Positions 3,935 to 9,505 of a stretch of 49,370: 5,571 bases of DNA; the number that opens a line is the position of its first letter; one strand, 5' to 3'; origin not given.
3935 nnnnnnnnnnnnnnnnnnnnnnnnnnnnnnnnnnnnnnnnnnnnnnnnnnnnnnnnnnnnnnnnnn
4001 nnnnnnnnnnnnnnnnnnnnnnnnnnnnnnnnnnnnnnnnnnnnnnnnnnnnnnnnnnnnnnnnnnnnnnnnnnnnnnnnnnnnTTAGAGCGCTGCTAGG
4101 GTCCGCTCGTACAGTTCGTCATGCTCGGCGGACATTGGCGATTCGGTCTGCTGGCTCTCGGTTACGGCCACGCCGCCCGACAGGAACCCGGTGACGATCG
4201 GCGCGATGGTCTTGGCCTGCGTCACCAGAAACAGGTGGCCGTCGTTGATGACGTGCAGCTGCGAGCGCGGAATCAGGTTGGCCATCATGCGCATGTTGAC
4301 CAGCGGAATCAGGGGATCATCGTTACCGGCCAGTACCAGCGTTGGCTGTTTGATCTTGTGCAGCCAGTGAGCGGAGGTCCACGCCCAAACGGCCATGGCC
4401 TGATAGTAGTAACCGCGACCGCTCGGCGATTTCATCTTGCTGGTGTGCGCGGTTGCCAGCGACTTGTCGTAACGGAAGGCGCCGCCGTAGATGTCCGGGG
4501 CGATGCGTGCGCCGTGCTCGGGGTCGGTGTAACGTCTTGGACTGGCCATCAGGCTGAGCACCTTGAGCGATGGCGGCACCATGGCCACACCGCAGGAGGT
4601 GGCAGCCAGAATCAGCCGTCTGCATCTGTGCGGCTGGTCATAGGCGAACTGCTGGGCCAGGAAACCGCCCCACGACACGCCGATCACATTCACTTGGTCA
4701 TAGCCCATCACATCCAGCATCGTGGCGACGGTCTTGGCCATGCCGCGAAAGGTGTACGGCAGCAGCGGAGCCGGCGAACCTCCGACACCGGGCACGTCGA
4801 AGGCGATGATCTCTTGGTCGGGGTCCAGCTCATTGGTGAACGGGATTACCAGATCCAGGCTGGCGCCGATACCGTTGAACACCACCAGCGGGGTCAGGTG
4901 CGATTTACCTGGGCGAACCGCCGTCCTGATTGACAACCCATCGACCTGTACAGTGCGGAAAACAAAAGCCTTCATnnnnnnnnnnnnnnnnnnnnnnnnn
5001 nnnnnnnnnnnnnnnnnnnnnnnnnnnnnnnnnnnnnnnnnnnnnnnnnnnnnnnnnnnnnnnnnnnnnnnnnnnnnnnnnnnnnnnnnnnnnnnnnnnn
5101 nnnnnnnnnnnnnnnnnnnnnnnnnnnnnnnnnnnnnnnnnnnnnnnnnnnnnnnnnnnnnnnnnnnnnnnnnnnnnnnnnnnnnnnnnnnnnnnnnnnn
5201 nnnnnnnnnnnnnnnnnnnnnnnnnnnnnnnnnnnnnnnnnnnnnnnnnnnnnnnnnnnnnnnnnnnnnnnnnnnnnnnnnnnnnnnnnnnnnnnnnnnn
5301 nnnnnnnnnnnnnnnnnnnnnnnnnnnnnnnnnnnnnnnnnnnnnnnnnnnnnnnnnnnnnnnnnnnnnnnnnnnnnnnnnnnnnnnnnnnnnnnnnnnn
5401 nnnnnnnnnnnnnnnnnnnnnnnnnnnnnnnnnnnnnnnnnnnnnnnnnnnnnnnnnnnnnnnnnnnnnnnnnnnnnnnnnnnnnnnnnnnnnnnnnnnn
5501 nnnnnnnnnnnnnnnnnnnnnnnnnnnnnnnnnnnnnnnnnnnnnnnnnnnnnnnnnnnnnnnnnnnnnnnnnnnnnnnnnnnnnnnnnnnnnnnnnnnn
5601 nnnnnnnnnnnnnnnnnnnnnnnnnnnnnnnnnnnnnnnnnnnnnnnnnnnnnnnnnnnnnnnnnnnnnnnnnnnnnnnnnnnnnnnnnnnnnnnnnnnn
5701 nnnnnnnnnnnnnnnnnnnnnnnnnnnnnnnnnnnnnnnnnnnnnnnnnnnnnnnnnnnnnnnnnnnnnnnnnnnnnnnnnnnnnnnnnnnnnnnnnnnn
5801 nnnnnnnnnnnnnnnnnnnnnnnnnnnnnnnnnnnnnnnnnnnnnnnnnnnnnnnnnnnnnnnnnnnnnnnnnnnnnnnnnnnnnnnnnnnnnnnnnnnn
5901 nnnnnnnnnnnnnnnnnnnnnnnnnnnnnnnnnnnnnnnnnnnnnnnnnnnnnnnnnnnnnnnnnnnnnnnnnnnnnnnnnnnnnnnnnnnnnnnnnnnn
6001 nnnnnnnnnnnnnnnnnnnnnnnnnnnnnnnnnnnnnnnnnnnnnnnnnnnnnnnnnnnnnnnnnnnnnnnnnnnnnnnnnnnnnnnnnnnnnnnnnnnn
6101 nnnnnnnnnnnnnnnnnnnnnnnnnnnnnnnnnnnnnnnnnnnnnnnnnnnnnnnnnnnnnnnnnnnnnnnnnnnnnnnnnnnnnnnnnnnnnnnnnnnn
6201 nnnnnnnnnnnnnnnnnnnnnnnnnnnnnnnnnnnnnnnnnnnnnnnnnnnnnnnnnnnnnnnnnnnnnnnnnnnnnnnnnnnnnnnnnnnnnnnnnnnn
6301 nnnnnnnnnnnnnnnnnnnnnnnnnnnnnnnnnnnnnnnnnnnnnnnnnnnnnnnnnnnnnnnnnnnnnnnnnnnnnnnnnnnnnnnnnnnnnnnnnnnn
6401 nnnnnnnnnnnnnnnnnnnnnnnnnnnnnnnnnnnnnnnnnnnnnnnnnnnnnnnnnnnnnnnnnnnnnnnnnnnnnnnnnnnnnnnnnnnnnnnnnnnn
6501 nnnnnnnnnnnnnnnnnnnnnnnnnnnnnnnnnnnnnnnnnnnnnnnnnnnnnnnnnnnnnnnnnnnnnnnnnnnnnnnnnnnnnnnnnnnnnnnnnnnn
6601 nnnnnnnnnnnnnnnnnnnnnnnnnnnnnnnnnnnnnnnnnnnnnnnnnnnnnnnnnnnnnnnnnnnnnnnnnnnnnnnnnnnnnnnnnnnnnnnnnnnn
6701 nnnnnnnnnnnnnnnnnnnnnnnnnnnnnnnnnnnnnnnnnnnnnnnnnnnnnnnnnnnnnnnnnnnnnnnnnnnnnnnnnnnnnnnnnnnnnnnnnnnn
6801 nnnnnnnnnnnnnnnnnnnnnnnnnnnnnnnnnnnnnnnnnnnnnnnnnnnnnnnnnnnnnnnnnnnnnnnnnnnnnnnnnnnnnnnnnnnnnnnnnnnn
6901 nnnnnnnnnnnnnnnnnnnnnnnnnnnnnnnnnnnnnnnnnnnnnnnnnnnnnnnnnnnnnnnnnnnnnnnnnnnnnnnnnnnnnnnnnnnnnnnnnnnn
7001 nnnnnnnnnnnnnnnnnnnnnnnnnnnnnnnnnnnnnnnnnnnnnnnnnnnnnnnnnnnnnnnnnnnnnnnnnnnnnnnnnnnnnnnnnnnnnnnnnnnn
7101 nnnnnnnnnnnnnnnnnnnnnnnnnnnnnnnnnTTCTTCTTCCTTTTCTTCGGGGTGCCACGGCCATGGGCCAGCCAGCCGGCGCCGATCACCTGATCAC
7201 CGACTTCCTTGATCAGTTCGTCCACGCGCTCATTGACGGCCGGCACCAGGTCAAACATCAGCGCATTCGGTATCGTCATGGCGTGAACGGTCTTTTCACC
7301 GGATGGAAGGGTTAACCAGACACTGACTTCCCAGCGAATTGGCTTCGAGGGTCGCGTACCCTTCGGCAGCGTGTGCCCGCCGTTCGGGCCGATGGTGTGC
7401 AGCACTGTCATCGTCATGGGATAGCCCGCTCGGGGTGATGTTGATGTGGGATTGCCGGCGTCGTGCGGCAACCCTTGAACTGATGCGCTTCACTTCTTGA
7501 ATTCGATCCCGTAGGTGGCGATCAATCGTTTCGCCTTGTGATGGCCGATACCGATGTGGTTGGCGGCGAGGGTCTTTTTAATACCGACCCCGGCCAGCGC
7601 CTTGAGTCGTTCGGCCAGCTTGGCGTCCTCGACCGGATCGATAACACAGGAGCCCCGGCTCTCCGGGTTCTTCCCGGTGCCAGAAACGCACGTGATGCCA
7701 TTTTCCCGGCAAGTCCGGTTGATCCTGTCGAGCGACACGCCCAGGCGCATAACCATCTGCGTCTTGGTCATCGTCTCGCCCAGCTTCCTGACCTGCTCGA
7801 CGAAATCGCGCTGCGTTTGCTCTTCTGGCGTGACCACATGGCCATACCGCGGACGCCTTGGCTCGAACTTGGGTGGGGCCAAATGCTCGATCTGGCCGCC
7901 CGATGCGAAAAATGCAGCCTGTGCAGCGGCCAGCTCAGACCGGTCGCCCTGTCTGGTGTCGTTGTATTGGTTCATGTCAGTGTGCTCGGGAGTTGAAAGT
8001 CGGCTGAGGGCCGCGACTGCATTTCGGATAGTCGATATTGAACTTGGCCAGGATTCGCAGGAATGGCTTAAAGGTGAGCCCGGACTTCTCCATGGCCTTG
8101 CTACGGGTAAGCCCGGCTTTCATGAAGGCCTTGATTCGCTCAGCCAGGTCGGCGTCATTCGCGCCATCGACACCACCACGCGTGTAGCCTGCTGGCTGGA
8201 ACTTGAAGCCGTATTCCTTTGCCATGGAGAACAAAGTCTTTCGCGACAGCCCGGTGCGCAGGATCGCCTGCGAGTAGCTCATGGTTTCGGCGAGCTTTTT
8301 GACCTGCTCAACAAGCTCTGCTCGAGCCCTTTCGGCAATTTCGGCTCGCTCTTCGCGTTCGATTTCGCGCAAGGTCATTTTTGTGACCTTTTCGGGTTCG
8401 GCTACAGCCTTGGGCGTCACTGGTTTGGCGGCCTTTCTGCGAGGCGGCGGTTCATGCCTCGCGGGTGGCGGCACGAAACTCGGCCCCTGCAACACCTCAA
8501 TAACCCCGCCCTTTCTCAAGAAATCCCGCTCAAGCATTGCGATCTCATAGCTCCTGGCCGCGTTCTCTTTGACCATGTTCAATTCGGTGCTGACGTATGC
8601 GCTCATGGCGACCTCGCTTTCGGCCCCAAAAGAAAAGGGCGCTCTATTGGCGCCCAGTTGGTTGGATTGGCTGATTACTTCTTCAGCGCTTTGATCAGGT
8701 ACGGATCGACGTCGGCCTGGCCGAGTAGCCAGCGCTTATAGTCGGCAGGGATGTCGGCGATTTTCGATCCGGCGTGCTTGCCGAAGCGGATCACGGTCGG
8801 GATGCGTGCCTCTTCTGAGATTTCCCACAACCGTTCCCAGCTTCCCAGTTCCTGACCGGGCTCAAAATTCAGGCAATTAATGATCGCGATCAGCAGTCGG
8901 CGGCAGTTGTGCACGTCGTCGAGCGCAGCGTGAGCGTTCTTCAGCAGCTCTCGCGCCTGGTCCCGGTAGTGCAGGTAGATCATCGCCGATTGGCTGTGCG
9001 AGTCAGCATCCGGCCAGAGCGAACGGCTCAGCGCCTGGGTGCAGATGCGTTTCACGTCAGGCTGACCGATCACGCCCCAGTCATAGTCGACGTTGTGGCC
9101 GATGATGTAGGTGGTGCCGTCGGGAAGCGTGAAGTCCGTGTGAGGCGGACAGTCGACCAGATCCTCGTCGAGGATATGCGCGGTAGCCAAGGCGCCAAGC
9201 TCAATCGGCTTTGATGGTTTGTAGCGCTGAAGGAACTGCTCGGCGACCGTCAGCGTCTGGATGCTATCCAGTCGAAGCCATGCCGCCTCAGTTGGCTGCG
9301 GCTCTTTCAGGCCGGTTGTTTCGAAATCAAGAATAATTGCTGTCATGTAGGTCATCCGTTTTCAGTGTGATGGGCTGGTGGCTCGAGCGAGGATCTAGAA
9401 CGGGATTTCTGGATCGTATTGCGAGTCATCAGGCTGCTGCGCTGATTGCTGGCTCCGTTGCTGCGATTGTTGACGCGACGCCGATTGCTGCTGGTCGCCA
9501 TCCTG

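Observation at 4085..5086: Phage-borne homologue of host intracellular PHA depolymerase (PhaZ) packaged as a self-contained moron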

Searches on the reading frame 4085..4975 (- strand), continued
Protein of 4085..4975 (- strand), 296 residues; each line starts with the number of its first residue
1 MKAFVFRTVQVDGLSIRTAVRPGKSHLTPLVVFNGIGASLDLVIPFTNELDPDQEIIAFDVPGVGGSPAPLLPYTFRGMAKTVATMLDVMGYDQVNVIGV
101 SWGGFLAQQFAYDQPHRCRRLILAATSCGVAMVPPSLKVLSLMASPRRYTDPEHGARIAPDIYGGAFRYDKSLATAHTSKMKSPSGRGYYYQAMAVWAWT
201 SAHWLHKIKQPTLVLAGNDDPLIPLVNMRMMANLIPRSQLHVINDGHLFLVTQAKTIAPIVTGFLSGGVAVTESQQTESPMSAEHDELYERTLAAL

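Call 80: search_protein_families(library=ncbifam, proteins=[P0112, P0042, P0004, P0008, P0010, P0035, P0032, P0073, P0109, L021:3971-4786:+], max_evalue=1e-40)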
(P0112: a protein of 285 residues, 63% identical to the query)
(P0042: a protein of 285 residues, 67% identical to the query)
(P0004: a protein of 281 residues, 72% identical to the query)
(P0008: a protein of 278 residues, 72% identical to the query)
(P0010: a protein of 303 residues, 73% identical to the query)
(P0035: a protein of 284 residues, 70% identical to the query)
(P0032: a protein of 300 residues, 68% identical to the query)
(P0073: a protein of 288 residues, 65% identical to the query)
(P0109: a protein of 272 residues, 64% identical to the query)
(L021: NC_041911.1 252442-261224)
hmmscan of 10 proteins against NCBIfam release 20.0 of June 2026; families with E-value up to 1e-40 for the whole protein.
P0112 (285 aa): 1 family
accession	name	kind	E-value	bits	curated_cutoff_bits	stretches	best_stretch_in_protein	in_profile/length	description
TIGR02240.1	PHA_depoly_arom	equivalog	4e-187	620.1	250.6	1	4-279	1-276/276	poly(3-hydroxyalkanoate) depolymerase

P0042 (285 aa): 1 family
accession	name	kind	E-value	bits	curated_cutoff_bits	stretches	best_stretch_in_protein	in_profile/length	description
TIGR02240.1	PHA_depoly_arom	equivalog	2.6e-177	587.9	250.6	1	4-278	1-275/276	poly(3-hydroxyalkanoate) depolymerase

P0004 (281 aa): 1 family
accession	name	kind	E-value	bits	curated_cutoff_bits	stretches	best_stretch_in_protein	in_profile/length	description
TIGR02240.1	PHA_depoly_arom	equivalog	1.9e-127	424.4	250.6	1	4-266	2-264/276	poly(3-hydroxyalkanoate) depolymerase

P0008 (278 aa): 1 family
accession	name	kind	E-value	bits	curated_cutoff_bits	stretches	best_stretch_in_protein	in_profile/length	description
TIGR02240.1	PHA_depoly_arom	equivalog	1.6e-142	473.8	250.6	1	6-277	2-273/276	poly(3-hydroxyalkanoate) depolymerase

P0010 (303 aa): 1 family
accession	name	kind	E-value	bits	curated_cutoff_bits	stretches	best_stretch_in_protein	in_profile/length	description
TIGR02240.1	PHA_depoly_arom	equivalog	1.2e-131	438.2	250.6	1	31-301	2-272/276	poly(3-hydroxyalkanoate) depolymerase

P0035 (284 aa): 1 family
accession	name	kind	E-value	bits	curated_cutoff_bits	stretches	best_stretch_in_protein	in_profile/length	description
TIGR02240.1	PHA_depoly_arom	equivalog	1.5e-118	395.2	250.6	1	21-284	2-265/276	poly(3-hydroxyalkanoate) depolymerase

P0032 (300 aa): 1 family
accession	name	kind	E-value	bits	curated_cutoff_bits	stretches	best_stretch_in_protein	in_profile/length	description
TIGR02240.1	PHA_depoly_arom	equivalog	1.1e-126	421.9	250.6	1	15-279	2-264/276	poly(3-hydroxyalkanoate) depolymerase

P0073 (288 aa): 1 family
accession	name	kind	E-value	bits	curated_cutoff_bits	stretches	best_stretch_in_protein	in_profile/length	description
TIGR02240.1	PHA_depoly_arom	equivalog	1.4e-118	395.3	250.6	1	22-287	2-265/276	poly(3-hydroxyalkanoate) depolymerase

P0109 (272 aa): 1 family
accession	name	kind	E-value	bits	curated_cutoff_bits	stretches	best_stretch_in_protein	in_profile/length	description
TIGR02240.1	PHA_depoly_arom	equivalog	9.1e-115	382.8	250.6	1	3-272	4-266/276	poly(3-hydroxyalkanoate) depolymerase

L021:3971-4786:+ (271 aa): 1 family
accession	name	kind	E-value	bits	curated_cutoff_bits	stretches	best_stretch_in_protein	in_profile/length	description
TIGR02240.1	PHA_depoly_arom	equivalog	7e-87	291.3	250.6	1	11-269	5-263/276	poly(3-hydroxyalkanoate) depolymerase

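Call 82: list_cluster_members(proteins=[window:4085-4975:-, P0002, P0008])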
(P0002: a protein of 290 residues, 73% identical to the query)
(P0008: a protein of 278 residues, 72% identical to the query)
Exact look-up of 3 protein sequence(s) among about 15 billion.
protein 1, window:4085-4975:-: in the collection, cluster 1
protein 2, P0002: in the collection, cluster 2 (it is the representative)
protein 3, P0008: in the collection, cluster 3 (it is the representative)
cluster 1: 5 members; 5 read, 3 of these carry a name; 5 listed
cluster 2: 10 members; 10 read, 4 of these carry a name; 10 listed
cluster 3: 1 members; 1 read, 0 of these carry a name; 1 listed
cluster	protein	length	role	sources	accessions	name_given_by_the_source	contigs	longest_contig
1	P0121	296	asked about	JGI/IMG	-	poly(3-hydroxyalkanoate) depolymerase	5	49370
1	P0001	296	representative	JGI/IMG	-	-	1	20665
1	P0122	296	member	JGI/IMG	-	poly(3-hydroxyalkanoate) depolymerase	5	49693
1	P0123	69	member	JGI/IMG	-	hypothetical protein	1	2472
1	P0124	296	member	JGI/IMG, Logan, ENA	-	-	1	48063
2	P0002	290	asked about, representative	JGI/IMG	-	poly(3-hydroxyalkanoate) depolymerase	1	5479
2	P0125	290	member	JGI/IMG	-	poly(3-hydroxyalkanoate) depolymerase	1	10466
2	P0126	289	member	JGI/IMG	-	poly(3-hydroxyalkanoate) depolymerase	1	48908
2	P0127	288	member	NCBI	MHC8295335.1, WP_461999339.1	poly(3-hydroxyalkanoate) depolymerase [Pseudomonas sp. LB3P58]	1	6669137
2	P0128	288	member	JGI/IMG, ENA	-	-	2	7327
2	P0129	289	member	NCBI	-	-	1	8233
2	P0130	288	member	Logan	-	-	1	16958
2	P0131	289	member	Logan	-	-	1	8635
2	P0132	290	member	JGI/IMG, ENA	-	-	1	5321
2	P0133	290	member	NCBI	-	-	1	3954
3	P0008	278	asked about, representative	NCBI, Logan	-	-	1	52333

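Call 83: find_encoding_contigs(protein=P0127, flank=10000, max_places=1)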
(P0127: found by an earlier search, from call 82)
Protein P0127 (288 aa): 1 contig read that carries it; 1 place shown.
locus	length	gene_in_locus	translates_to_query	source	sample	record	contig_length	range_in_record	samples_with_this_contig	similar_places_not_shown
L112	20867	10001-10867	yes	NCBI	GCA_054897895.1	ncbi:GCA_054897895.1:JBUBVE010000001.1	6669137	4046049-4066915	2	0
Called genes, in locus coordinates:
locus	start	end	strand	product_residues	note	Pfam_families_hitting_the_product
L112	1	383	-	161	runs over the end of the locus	-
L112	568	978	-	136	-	-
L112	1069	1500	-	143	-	-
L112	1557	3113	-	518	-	-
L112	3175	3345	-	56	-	-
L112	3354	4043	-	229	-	-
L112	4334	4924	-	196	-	-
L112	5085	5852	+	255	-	PF09588:YqaJ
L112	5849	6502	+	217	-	-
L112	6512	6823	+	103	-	-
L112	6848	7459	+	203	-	PF07603:Lcl_C (weak)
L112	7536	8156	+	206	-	PF07603:Lcl_C (weak)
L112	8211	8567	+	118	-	PF22296:bAvd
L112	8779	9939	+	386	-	PF00078:RVT_1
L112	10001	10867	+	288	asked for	PF12146:Hydrolase_4, PF00561:Abhydrolase_1, PF12697:Abhydrolase_6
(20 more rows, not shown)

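Call 87: find_related_loci(query=A2, collection=viral_contigs, flank=3000)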
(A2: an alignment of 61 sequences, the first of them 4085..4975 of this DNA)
Query A2 (296 aa) in viral_contigs; peptide patterns used: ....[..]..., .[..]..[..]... (x = any residue, [..] = any of these).
91 stretches matched a pattern; 53 encode a relative of the query (tblastn E <= 1e-3); 53 distinct loci.
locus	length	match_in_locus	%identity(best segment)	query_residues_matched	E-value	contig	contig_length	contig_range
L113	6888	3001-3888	98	1-296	0e+0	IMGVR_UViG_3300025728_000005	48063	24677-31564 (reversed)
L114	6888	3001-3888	98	1-296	0e+0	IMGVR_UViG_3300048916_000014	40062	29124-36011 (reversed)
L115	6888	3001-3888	98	1-296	0e+0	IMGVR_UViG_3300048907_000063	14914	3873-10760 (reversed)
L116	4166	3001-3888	97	1-296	0e+0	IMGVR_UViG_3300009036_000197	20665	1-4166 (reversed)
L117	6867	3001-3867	75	1-296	4e-150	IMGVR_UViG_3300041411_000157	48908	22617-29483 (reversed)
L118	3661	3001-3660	100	1-220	6e-152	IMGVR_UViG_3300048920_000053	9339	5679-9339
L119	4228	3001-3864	74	1-296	2e-150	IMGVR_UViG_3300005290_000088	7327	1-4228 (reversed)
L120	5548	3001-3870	72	1-296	1e-144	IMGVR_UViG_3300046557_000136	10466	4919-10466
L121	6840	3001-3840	72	1-280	9e-137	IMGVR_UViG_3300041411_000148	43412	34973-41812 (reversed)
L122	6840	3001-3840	72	1-280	9e-137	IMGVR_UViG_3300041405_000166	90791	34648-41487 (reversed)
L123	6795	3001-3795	73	2-266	7e-133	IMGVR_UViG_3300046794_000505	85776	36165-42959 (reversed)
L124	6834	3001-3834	71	1-273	4e-132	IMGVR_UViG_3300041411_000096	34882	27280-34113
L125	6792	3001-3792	71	3-266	8e-131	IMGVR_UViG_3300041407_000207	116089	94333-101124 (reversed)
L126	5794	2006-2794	69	4-265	2e-125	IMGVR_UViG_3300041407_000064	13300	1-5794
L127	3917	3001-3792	69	4-266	2e-124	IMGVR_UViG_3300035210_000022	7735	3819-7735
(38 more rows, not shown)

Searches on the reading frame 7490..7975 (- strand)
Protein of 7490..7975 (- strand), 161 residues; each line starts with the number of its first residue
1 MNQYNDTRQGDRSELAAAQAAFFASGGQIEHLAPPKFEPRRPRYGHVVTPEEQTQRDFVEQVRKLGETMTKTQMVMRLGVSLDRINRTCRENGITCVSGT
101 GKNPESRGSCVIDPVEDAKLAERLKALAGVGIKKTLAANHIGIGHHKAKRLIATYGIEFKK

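Call 27: search_protein_families(library=phrogs, proteins=[window:7490-7975:-], max_evalue=0.001)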
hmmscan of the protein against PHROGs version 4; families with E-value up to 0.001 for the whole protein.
window:7490-7975:- (161 aa): 3 families
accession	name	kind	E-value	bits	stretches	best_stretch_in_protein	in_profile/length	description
phrog_9129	-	unknown function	1.5e-29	104.4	1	5-160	7-177/184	-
phrog_14822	-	unknown function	4.9e-05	24.3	1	2-46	4-48/77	-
phrog_5249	-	unknown function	0.00024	22.7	0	116-160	103-147/150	-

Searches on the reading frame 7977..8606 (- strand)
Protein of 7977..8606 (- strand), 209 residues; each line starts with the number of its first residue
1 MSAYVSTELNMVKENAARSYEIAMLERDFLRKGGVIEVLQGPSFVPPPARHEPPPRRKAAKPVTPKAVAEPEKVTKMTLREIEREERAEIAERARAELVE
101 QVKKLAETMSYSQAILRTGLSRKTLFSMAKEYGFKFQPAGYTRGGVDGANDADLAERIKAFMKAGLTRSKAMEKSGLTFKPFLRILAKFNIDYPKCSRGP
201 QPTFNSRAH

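Call 27: search_protein_families(library=phrogs, proteins=[window:7977-8606:-], max_evalue=0.001)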
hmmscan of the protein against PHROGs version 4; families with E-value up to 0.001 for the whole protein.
window:7977-8606:- (209 aa): 1 family
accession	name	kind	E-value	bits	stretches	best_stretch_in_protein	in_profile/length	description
phrog_9129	-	unknown function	3e-33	116.4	1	9-196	6-179/184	-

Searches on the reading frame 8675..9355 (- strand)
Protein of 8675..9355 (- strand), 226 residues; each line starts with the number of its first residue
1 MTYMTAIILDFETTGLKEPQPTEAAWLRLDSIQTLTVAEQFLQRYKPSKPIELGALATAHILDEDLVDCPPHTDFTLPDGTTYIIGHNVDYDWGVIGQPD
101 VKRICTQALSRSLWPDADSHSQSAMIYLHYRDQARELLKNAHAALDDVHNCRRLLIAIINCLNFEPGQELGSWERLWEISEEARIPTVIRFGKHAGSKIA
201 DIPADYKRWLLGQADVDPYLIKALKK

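Call 27: search_protein_families(library=phrogs, proteins=[window:8675-9355:-], max_evalue=0.001)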
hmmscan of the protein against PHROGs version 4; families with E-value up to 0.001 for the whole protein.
window:8675-9355:- (226 aa): 2 families
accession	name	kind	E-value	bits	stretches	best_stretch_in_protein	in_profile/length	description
phrog_192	-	DNA, RNA and nucleotide metabolism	4.4e-55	188.6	1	2-226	104-344/397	DNA polymerase exonuclease subunit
phrog_17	-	DNA, RNA and nucleotide metabolism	0.00012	21.2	1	3-123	669-779/1445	DNA polymerase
